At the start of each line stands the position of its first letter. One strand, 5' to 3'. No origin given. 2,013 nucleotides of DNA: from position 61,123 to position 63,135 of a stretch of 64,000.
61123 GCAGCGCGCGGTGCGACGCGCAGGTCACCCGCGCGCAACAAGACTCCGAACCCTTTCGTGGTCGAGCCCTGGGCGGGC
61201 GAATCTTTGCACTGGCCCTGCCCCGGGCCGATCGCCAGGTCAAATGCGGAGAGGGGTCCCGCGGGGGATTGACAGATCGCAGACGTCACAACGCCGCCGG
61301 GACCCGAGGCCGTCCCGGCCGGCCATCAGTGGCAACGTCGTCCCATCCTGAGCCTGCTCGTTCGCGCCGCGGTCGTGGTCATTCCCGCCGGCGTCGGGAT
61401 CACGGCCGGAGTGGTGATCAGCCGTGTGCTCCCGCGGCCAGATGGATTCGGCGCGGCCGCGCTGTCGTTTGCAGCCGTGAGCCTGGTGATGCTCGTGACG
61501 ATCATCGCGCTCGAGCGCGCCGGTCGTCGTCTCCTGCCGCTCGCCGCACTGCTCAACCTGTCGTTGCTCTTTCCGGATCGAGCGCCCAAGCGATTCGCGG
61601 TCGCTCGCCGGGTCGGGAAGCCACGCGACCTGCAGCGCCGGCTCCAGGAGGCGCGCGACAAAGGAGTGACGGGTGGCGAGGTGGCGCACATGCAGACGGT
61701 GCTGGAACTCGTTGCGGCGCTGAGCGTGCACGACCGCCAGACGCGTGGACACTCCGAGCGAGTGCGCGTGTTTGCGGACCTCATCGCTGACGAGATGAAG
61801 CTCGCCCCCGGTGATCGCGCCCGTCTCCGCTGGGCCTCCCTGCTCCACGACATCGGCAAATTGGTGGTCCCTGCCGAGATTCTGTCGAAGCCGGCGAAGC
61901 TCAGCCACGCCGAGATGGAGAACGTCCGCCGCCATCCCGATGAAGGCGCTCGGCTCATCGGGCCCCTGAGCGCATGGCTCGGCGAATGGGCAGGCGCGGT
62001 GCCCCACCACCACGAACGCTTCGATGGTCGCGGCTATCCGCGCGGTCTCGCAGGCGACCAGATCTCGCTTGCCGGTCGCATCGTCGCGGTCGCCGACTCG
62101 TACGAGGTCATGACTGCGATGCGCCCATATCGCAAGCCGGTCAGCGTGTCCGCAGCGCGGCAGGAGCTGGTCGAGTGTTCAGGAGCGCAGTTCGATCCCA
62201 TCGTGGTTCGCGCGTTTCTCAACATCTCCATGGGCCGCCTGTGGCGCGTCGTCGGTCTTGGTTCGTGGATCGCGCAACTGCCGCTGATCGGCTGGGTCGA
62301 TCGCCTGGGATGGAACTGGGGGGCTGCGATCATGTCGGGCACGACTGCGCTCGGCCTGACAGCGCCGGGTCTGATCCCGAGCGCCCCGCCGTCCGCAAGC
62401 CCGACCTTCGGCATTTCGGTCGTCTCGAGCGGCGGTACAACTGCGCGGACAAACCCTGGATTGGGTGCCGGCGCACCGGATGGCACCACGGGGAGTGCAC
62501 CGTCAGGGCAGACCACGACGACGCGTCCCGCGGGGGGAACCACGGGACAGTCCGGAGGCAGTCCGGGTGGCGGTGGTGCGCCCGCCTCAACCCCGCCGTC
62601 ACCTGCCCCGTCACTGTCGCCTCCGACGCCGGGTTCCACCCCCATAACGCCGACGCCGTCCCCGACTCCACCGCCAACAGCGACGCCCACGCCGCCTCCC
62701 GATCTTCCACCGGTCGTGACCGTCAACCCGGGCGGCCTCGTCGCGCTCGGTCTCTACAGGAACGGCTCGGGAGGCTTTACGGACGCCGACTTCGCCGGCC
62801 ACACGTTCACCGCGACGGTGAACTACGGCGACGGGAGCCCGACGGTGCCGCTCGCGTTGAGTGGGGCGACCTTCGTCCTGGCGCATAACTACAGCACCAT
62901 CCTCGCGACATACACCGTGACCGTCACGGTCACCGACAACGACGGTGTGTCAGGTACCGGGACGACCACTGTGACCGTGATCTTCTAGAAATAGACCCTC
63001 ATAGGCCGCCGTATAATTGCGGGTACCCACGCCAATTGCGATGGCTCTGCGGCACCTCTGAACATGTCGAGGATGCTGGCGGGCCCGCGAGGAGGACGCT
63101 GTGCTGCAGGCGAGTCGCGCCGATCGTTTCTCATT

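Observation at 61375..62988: Membrane HD-GYP phosphodiesterase carrying a PT-rich linker and a C-terminal PKD-like domain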

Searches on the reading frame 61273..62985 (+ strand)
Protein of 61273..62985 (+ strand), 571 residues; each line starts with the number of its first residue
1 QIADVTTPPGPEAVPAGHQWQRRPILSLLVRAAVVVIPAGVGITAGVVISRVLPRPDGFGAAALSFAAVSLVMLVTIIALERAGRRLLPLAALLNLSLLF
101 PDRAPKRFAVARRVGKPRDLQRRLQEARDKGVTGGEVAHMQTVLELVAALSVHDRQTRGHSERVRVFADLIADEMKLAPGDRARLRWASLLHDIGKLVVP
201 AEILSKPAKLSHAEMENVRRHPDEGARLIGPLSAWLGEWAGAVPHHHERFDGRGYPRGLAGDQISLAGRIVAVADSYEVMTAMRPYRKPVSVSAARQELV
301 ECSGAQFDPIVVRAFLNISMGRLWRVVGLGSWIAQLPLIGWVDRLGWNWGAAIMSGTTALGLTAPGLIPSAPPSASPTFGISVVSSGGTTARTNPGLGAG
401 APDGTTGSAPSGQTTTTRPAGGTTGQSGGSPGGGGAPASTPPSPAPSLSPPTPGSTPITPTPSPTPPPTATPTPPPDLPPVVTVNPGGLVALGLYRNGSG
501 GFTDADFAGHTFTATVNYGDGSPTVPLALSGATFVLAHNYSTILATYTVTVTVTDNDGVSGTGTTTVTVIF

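Call 3: search_protein_families(library=pfam, proteins=[window:61375-62985:+], max_evalue=1)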
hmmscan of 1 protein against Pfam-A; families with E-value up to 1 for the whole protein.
window:61375-62985:+ (537 aa): 7 families
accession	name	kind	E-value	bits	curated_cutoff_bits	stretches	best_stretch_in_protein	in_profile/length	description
PF13487.12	HD_5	-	1.9e-35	122.6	27.2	1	115-275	6-168/170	HD domain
PF01966.28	HD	-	1e-17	64.9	22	1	125-246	3-116/116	HD domain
PF18911.6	PKD_4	-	1e-05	25.9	27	1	466-535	24-85/85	PKD domain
PF08668.18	HDOD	-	0.005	16.8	22.9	1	117-178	89-148/196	HDOD domain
PF22352.2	K319L-like_PKD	-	0.061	13.8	27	1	511-535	60-84/84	K319L-like, PKD domain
PF21447.3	Ppx-GppA_III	-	0.23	11.7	27.3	1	125-164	18-63/177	Ppx/GppA phosphatase, domain III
PF00801.26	PKD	-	0.24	11.8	23.5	1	470-532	24-78/80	PKD domain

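Call 4: search_protein_families(library=ncbifam, proteins=[window:61375-62985:+], max_evalue=1)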
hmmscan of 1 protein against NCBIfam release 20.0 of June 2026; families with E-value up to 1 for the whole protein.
window:61375-62985:+ (537 aa): 9 families
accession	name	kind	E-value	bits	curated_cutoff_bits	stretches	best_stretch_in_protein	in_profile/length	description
NF053512.1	nitric_RR_NosR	exception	1.1e-33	116.9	400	1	107-284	176-353/422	response regulator c-di-GMP phosphodiesterase, NosR family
TIGR00277.1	HDIG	domain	5.2e-05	23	27.6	1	122-195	4-65/84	HDIG domain-containing metalloprotein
NF058578.1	CPR_pilus_PamR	equivalog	0.0093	14.9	300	1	479-526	182-229/297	pilus system RbmA-like protein PamR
NF045665.1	NTPtran_DVU1551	equivalog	0.013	14.5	315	1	102-162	197-259/359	DVU_1551 family NTP transferase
NF008137.0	PRK10885.1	equivalog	0.1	11.4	451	1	109-183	206-280/409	multifunctional CCA addition/repair protein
TIGR01596.1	cas3_HD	equivalog_domain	0.18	11.8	43.45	1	134-162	19-44/178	CRISPR-associated endonuclease Cas3''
TIGR03319.1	RNase_Y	equivalog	0.2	10.1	454.35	1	125-164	332-368/514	ribonuclease Y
TIGR02578.2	cas_TM1811_Csm1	equivalog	0.29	9.7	170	1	150-243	3-75/753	type III-A CRISPR-associated protein Cas10/Csm1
NF033932.1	LapB_rpt_80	domain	0.38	11.1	45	1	512-535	2-26/83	LapB repeat-containing protein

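Call 5: find_homologous_proteins(query=window:61375-62985:+, max_evalue=0.001)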
Query window:61375-62985:+ (537 aa): 3927 proteins with E <= 0.001 among 8000 candidates; the best 120 are listed.
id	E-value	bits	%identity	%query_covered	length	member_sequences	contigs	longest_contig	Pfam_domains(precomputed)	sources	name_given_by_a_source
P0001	0.0e+0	1141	97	100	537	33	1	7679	PF13487.13,PF01966.29,PF18911.7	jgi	jgi:HD-GYP domain-containing protein (c-di-GMP phosphodiesterase class II)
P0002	2.2e-282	956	81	100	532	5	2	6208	PF13487.13,PF01966.29,PF18911.7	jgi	jgi:HD-GYP domain-containing protein (c-di-GMP phosphodiesterase class II)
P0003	2.6e-280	949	81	100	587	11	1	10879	PF13487.13,PF01966.29,PF18911.7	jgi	jgi:HD-GYP domain-containing protein (c-di-GMP phosphodiesterase class II)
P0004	1.7e-268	910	87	66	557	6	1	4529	PF13487.13,PF01966.29,PF18911.7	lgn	-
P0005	1.9e-267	906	76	100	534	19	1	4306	PF13487.13,PF01966.29,PF18911.7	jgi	jgi:HD-GYP domain-containing protein (c-di-GMP phosphodiesterase class II)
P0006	1.5e-265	900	86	67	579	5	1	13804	PF13487.13,PF01966.29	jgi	jgi:HD-GYP domain-containing protein (c-di-GMP phosphodiesterase class II)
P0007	5.8e-263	892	82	70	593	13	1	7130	PF13487.13,PF01966.29,PF18911.7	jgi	jgi:HD-GYP domain-containing protein (c-di-GMP phosphodiesterase class II)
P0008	2.3e-262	890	88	64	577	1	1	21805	PF13487.13,PF01966.29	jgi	jgi:HD-GYP domain-containing protein (c-di-GMP phosphodiesterase class II)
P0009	3.7e-262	889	87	64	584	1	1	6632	PF13487.13,PF01966.29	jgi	jgi:HD-GYP domain-containing protein (c-di-GMP phosphodiesterase class II)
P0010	1.0e-258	877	75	100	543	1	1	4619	PF13487.13,PF01966.29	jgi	jgi:HD-GYP domain-containing protein (c-di-GMP phosphodiesterase class II)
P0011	4.4e-257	872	77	95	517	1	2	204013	PF13487.13,PF01966.29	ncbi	ncbi:MAG: HD-GYP domain-containing protein [Candidatus Dormibacteria bacterium]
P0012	1.2e-255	867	75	98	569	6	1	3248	PF13487.13,PF01966.29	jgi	jgi:HD-GYP domain-containing protein (c-di-GMP phosphodiesterase class II)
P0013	8.2e-255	865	80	72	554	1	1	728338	PF13487.13,PF01966.29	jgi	jgi:HD-GYP domain-containing protein (c-di-GMP phosphodiesterase class II)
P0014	9.1e-251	851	88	65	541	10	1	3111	PF13487.13,PF01966.29,PF18911.7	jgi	jgi:hypothetical protein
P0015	1.0e-250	851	87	64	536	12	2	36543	PF13487.13,PF01966.29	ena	-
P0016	3.8e-250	849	84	65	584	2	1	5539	PF13487.13,PF01966.29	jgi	-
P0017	1.3e-249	847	84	66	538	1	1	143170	PF13487.13,PF01966.29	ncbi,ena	-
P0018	1.1e-248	844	73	97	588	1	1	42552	PF13487.13,PF01966.29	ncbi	-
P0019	3.0e-248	843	83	66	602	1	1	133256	PF13487.13,PF01966.29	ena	-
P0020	5.1e-248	842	70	100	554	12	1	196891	PF13487.13,PF01966.29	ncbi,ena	-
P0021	1.4e-247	841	79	74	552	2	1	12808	PF13487.13,PF01966.29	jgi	-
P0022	2.1e-247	840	73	100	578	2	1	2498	PF13487.13,PF01966.29,PF18911.7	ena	-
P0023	3.3e-247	840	87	64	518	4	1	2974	PF13487.13,PF01966.29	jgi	jgi:HD-GYP domain-containing protein (c-di-GMP phosphodiesterase class II)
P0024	7.5e-247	838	81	68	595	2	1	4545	PF13487.13,PF01966.29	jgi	jgi:HD-GYP domain-containing protein (c-di-GMP phosphodiesterase class II)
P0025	2.0e-246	837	83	66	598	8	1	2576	PF13487.13,PF01966.29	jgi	jgi:HD-GYP domain-containing protein (c-di-GMP phosphodiesterase class II)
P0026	2.8e-246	836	70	100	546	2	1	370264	PF13487.13,PF01966.29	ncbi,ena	-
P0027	1.1e-244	831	88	66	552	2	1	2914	PF13487.13,PF01966.29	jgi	jgi:HD-GYP domain-containing protein (c-di-GMP phosphodiesterase class II)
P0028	1.5e-244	831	88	63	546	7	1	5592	PF13487.13,PF01966.29,PF18911.7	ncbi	-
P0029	4.2e-244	829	84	71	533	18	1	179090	PF13487.13,PF01966.29,PF18911.7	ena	-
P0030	1.5e-243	827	73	98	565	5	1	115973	PF13487.13,PF01966.29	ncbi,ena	-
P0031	3.6e-243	826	72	98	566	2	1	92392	PF13487.13,PF01966.29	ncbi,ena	-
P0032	7.1e-243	825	71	100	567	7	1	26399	PF13487.13,PF01966.29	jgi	jgi:HD-GYP domain-containing protein (c-di-GMP phosphodiesterase class II)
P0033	1.5e-242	824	69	100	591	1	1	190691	PF13487.13,PF01966.29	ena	-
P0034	4.3e-242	823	71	100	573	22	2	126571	PF13487.13,PF01966.29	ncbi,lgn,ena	-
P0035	7.8e-242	822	73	99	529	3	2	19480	PF13487.13,PF01966.29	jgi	jgi:HD-GYP domain-containing protein (c-di-GMP phosphodiesterase class II)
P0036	1.3e-241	821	85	69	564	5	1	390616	PF13487.13,PF01966.29,PF18911.7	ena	-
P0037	1.7e-241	821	87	60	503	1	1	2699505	PF13487.13,PF01966.29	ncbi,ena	-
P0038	3.0e-241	820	71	100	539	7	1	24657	PF13487.13,PF01966.29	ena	-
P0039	3.7e-241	820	71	100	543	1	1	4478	PF13487.13,PF01966.29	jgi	jgi:HD-GYP domain-containing protein (c-di-GMP phosphodiesterase class II)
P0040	1.0e-236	805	87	54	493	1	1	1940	PF13487.13,PF01966.29,PF18911.7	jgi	jgi:hypothetical protein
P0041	6.2e-235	799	71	97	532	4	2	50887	PF13487.13,PF01966.29,PF18911.7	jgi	jgi:HD-GYP domain-containing protein (c-di-GMP phosphodiesterase class II)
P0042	5.6e-234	796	70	100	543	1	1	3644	PF13487.13,PF01966.29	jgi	jgi:HD-GYP domain-containing protein (c-di-GMP phosphodiesterase class II)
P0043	6.1e-234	796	69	100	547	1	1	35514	PF13487.13,PF01966.29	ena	-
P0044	1.8e-231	788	69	100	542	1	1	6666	PF13487.13,PF01966.29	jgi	jgi:putative nucleotidyltransferase with HDIG domain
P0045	4.5e-230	783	86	59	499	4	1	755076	PF13487.13,PF01966.29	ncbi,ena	-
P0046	8.4e-229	779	78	65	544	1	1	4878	PF13487.13,PF01966.29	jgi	jgi:putative nucleotidyltransferase with HDIG domain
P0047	1.1e-228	778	69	100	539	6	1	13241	PF13487.13,PF01966.29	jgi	jgi:HD-GYP domain-containing protein (c-di-GMP phosphodiesterase class II)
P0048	5.9e-228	776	79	66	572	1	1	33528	PF13487.13,PF01966.29,PF18911.7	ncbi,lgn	ncbi:MAG: HD domain-containing phosphohydrolase [Candidatus Dormiibacterota bacterium]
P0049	8.8e-228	775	69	97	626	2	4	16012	PF13487.13,PF01966.29,PF18911.7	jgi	jgi:HD-GYP domain-containing protein (c-di-GMP phosphodiesterase class II)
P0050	9.0e-228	775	68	100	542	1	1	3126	PF13487.13,PF01966.29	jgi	jgi:putative nucleotidyltransferase with HDIG domain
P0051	1.3e-227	775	72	93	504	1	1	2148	PF13487.13,PF01966.29,PF18911.7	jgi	jgi:hypothetical protein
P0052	1.2e-226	772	76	69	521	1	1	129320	PF13487.13,PF01966.29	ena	-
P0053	9.9e-226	769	83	62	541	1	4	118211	PF13487.13,PF01966.29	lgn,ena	-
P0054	9.9e-226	769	83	62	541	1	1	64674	PF13487.13,PF01966.29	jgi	-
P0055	2.3e-225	767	77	67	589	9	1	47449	PF13487.13,PF01966.29,PF18911.7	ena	-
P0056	3.2e-223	760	66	97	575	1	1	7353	PF13487.13,PF01966.29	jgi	jgi:HD-GYP domain-containing protein (c-di-GMP phosphodiesterase class II)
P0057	3.4e-223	760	66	97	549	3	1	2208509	PF13487.13,PF01966.29,PF18911.7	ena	-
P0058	4.2e-223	760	76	70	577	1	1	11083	PF13487.13,PF01966.29,PF18911.7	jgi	jgi:HD-GYP domain-containing protein (c-di-GMP phosphodiesterase class II)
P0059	2.0e-222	758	78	67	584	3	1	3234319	PF13487.13,PF01966.29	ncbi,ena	-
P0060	6.9e-222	756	78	68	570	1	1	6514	PF13487.13,PF01966.29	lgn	-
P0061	4.2e-220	750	65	100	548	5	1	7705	PF13487.13,PF01966.29,PF18911.7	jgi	jgi:HD-GYP domain-containing protein (c-di-GMP phosphodiesterase class II)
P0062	1.6e-219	748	62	100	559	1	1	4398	PF13487.13,PF01966.29,PF18911.7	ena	-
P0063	1.9e-219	748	69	93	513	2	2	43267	PF13487.13,PF01966.29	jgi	jgi:hypothetical protein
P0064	2.0e-218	745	73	66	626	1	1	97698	PF13487.13,PF01966.29,PF18911.7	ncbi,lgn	-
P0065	2.8e-218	744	64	100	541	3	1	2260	PF13487.13,PF01966.29,PF18911.7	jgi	jgi:HD-GYP domain-containing protein (c-di-GMP phosphodiesterase class II)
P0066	8.7e-217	739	65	97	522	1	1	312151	PF13487.13,PF01966.29,PF18911.7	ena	-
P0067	8.9e-217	739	79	67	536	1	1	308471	PF13487.13,PF01966.29,PF18911.7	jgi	jgi:putative nucleotidyltransferase with HDIG domain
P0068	8.9e-216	736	83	63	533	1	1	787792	PF13487.13,PF01966.29,PF18911.7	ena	-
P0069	1.9e-215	735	67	100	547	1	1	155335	PF13487.13,PF01966.29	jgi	jgi:HD-GYP domain-containing protein (c-di-GMP phosphodiesterase class II)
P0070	2.0e-215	735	67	98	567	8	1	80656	PF13487.13,PF01966.29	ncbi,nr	ncbi:MAG TPA: HD-GYP domain-containing protein [Candidatus Saccharimonadales bacterium]|nr:HD-GYP do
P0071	6.6e-215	733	82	65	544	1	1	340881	PF13487.13,PF01966.29,PF18911.7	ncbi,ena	-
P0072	9.9e-215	732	64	100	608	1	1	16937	PF13487.13,PF01966.29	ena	-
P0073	1.8e-214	731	72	68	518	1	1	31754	PF13487.13,PF01966.29,PF18911.7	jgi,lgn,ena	-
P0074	3.2e-214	731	64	100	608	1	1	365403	PF13487.13,PF01966.29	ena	-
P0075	3.5e-213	727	87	66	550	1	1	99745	PF13487.13,PF01966.29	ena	-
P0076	1.8e-212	725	65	99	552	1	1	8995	PF13487.13,PF01966.29,PF18911.7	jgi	jgi:HD domain/PKD domain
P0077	3.3e-210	717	77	64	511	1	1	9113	PF13487.13,PF01966.29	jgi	jgi:HD domain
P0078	1.3e-208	712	65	95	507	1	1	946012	PF13487.13,PF01966.29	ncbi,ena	-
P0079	9.6e-208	709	78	63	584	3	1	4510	PF13487.13,PF01966.29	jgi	jgi:HD-GYP domain-containing protein (c-di-GMP phosphodiesterase class II)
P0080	1.6e-207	709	60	97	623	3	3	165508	PF00801.27,PF13487.13,PF01966.29,PF18911.7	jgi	jgi:HD-GYP domain-containing protein (c-di-GMP phosphodiesterase class II)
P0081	7.6e-207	706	58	97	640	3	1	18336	PF13487.13,PF01966.29,PF18911.7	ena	-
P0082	2.3e-206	705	63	100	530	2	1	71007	PF13487.13,PF01966.29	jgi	jgi:HD-GYP domain-containing protein (c-di-GMP phosphodiesterase class II)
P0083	1.4e-204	699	87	63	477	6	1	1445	PF13487.13,PF01966.29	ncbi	ncbi:MAG: HD-GYP domain-containing protein, partial [Mycobacterium sp.]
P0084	2.1e-204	698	74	84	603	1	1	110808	PF13487.13,PF01966.29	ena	-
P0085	2.8e-204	698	77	61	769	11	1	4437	PF13487.13,PF01966.29,PF18911.7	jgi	jgi:HD-GYP domain-containing protein (c-di-GMP phosphodiesterase class II)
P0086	1.2e-203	696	59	97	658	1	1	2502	PF13487.13,PF01966.29,PF18911.7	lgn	-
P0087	1.5e-203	695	58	97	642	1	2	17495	PF13487.13,PF01966.29,PF18911.7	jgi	jgi:HD-GYP domain-containing protein (c-di-GMP phosphodiesterase class II)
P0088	4.1e-203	694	76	61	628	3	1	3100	PF13487.13,PF01966.29,PF18911.7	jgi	jgi:HD-GYP domain-containing protein (c-di-GMP phosphodiesterase class II)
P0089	2.1e-202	692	76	61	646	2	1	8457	PF13487.13,PF01966.29,PF18911.7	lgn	-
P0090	3.8e-202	691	80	60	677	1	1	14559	PF00801.27,PF13487.13,PF01966.29,PF18911.7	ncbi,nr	ncbi:MAG TPA: HD domain-containing phosphohydrolase [Candidatus Dormibacteraeota bacterium]|nr:HD do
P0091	5.7e-202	690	57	97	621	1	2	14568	PF00801.27,PF13487.13,PF01966.29,PF18911.7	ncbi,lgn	ncbi:MAG: HD domain-containing phosphohydrolase [Candidatus Dormibacter sp.]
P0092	2.2e-201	688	63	100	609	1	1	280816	PF13487.13,PF01966.29,PF18911.7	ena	-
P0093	3.8e-201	687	68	74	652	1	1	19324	PF13487.13,PF01966.29,PF18911.7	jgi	jgi:HD-GYP domain-containing protein (c-di-GMP phosphodiesterase class II)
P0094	9.3e-200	683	64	100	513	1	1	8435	PF13487.13,PF01966.29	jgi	jgi:HD domain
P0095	6.2e-199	680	72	82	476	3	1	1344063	PF13487.13,PF01966.29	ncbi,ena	-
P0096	6.4e-198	677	77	63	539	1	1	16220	PF13487.13,PF01966.29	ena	-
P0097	1.6e-197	676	62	97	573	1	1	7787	PF13487.13,PF01966.29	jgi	jgi:HD-GYP domain-containing protein (c-di-GMP phosphodiesterase class II)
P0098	4.1e-196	671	81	70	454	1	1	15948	PF13487.13,PF01966.29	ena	-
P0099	4.1e-196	671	63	100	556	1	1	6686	PF13487.13,PF01966.29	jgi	jgi:HD domain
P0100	2.0e-195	669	78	63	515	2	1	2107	PF13487.13,PF01966.29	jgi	jgi:hypothetical protein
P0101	2.2e-195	668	64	100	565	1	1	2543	PF13487.13,PF01966.29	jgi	jgi:HD-GYP domain-containing protein (c-di-GMP phosphodiesterase class II)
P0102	2.4e-195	668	75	72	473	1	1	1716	PF13487.13,PF01966.29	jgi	jgi:HD-GYP domain-containing protein (c-di-GMP phosphodiesterase class II)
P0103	3.2e-195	668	74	70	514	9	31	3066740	PF13487.13,PF01966.29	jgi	jgi:hypothetical protein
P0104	1.1e-194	666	63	100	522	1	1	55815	PF13487.13,PF01966.29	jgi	jgi:HD-GYP domain-containing protein (c-di-GMP phosphodiesterase class II)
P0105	9.0e-193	660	63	100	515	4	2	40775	PF13487.13,PF01966.29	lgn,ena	-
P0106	1.5e-192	659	63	100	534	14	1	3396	PF13487.13,PF01966.29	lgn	-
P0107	6.3e-191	654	58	97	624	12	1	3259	PF13487.13,PF01966.29,PF18911.7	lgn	-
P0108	1.7e-190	652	62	100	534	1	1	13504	PF13487.13,PF01966.29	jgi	jgi:HD-GYP domain-containing protein (c-di-GMP phosphodiesterase class II)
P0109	2.0e-189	649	63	100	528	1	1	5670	PF13487.13,PF01966.29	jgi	jgi:hypothetical protein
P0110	4.2e-187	641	61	97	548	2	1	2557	PF13487.13,PF01966.29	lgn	-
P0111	9.4e-186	637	66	83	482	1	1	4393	PF13487.13,PF01966.29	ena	-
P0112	1.5e-184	633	92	58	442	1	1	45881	PF13487.13,PF01966.29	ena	-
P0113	1.1e-181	623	85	63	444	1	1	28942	PF13487.13,PF01966.29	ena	-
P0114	6.1e-179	614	78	68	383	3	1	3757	PF13487.13,PF01966.29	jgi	jgi:HD-GYP domain-containing protein (c-di-GMP phosphodiesterase class II)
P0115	3.3e-177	608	85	61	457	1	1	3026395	PF13487.13,PF01966.29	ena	-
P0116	1.7e-176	606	67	76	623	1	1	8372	PF13487.13,PF01966.29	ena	-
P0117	1.2e-174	600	51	100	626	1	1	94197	PF13487.13,PF01966.29,PF18911.7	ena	-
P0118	2.7e-174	599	70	72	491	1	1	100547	PF13487.13,PF01966.29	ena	-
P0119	2.6e-173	596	76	55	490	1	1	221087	PF13487.13,PF01966.29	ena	-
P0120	2.3e-170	586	91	54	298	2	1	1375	PF13487.13,PF01966.29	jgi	-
